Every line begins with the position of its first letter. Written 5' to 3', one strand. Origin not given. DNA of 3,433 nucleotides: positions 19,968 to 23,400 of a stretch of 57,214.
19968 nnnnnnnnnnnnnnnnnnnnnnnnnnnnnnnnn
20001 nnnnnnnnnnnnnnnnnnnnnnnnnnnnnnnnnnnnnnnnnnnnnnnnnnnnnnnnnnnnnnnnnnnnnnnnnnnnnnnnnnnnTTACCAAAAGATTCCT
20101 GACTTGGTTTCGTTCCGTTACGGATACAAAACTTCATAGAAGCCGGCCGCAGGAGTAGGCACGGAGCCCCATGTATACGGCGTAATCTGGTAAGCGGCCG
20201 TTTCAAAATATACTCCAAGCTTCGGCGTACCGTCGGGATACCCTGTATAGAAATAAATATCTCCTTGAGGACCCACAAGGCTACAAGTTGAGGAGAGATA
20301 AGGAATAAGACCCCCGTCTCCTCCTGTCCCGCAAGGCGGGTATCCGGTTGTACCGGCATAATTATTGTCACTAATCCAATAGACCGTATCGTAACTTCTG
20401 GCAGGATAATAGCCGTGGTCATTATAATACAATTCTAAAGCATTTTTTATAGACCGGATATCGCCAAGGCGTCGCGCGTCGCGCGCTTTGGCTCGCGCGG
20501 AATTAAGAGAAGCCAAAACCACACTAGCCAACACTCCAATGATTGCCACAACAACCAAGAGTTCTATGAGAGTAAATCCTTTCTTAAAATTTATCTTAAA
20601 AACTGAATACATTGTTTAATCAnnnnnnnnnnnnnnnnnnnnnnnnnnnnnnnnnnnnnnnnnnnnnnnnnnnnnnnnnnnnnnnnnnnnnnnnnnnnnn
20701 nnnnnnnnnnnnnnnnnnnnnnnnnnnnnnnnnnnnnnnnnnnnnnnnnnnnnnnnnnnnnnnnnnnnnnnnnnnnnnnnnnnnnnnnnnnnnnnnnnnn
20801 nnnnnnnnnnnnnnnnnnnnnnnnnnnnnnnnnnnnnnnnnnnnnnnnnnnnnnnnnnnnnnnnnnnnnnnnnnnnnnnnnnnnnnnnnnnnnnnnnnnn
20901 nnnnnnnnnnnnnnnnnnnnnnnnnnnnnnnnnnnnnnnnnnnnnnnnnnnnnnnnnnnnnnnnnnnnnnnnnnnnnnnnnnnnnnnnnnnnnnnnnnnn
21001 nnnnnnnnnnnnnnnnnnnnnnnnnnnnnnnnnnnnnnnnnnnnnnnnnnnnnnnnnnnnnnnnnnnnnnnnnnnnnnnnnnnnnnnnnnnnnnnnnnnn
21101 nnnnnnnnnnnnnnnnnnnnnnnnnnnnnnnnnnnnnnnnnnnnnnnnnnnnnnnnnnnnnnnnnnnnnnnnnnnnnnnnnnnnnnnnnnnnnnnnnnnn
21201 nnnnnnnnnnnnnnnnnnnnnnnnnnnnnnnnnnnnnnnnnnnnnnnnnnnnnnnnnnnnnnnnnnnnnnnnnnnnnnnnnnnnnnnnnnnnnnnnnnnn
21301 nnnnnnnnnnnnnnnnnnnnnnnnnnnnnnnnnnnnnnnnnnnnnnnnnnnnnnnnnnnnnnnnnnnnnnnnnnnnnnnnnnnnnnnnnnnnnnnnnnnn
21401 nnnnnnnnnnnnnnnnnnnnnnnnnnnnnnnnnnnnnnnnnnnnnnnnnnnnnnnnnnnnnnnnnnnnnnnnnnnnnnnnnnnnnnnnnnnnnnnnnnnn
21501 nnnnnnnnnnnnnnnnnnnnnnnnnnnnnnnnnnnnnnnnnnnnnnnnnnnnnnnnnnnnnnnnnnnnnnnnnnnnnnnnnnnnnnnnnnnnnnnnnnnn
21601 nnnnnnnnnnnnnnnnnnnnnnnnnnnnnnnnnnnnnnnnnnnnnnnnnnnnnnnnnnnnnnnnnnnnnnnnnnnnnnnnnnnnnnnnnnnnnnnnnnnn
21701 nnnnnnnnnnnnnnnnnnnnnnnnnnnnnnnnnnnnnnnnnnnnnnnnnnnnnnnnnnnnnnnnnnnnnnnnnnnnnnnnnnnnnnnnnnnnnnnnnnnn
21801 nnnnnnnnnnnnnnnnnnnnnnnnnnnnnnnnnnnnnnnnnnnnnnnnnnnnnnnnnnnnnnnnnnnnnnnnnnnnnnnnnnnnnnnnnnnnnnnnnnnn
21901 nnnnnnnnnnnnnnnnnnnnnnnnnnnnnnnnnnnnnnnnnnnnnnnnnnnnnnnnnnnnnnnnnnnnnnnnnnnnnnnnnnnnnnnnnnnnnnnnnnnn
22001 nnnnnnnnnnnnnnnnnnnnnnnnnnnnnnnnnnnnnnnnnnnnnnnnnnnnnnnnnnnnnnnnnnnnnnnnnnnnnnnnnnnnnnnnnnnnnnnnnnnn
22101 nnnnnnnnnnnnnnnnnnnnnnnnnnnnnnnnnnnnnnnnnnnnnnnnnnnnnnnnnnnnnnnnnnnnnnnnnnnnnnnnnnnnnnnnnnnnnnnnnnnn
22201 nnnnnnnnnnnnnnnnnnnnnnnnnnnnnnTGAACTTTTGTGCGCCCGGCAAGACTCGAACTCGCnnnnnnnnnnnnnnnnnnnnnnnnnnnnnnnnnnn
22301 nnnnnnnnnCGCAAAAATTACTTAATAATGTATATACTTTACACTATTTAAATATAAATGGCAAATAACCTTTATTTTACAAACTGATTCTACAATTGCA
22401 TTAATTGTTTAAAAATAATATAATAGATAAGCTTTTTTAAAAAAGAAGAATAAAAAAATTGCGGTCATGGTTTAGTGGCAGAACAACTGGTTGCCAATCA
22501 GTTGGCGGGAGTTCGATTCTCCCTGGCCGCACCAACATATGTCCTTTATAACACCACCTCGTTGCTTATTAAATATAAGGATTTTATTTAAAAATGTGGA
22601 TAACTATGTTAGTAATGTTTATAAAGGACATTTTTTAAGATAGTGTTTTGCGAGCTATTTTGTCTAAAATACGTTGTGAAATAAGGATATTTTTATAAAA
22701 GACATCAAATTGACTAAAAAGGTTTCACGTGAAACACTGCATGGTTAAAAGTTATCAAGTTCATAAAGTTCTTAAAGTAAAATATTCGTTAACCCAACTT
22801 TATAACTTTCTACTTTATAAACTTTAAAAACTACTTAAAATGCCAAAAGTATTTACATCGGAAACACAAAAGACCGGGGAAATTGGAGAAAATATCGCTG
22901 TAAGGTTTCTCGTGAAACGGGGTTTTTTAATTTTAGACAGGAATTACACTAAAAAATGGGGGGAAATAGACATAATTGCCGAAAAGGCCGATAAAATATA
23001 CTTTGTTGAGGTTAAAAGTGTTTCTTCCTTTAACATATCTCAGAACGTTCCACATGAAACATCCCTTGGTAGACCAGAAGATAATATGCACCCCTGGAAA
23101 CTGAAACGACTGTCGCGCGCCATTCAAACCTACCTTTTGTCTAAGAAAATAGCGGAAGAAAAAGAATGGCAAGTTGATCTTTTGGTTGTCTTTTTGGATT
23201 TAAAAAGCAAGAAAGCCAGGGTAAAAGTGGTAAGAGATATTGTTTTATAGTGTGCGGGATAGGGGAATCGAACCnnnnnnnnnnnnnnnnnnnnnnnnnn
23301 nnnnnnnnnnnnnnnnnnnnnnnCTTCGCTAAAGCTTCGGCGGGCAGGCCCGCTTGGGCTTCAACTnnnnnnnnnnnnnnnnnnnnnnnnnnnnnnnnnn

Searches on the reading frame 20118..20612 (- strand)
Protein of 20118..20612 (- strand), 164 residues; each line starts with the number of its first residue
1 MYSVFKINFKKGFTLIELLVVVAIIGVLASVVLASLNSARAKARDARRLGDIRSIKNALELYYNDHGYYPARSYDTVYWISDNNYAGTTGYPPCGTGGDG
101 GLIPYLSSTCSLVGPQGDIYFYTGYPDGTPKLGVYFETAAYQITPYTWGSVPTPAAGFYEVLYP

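Call 68: search_protein_families(library=pfam, proteins=[window:20118-20612:-], max_evalue=0.001)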
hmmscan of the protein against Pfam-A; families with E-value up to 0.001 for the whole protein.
window:20118-20612:- (164 aa): 1 family
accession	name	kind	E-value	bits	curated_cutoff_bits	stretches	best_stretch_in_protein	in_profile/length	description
PF07963.17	N_methyl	-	1.5e-08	34.3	21.2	1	10-33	4-27/27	Prokaryotic N-terminal methylation motif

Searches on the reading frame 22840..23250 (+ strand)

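Call 68: search_protein_families(library=pfam, proteins=[window:22840-23250:+], max_evalue=0.001)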
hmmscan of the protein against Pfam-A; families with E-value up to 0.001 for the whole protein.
window:22840-23250:+ (136 aa): 2 families
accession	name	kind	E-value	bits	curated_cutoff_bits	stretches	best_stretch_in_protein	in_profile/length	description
PF02021.23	UPF0102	-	6e-18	65.4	23.6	1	16-116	1-79/80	Uncharacterised protein family UPF0102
PF08378.17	NERD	-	3.3e-05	24.8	22.1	1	13-118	2-110/111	Nuclease-related domain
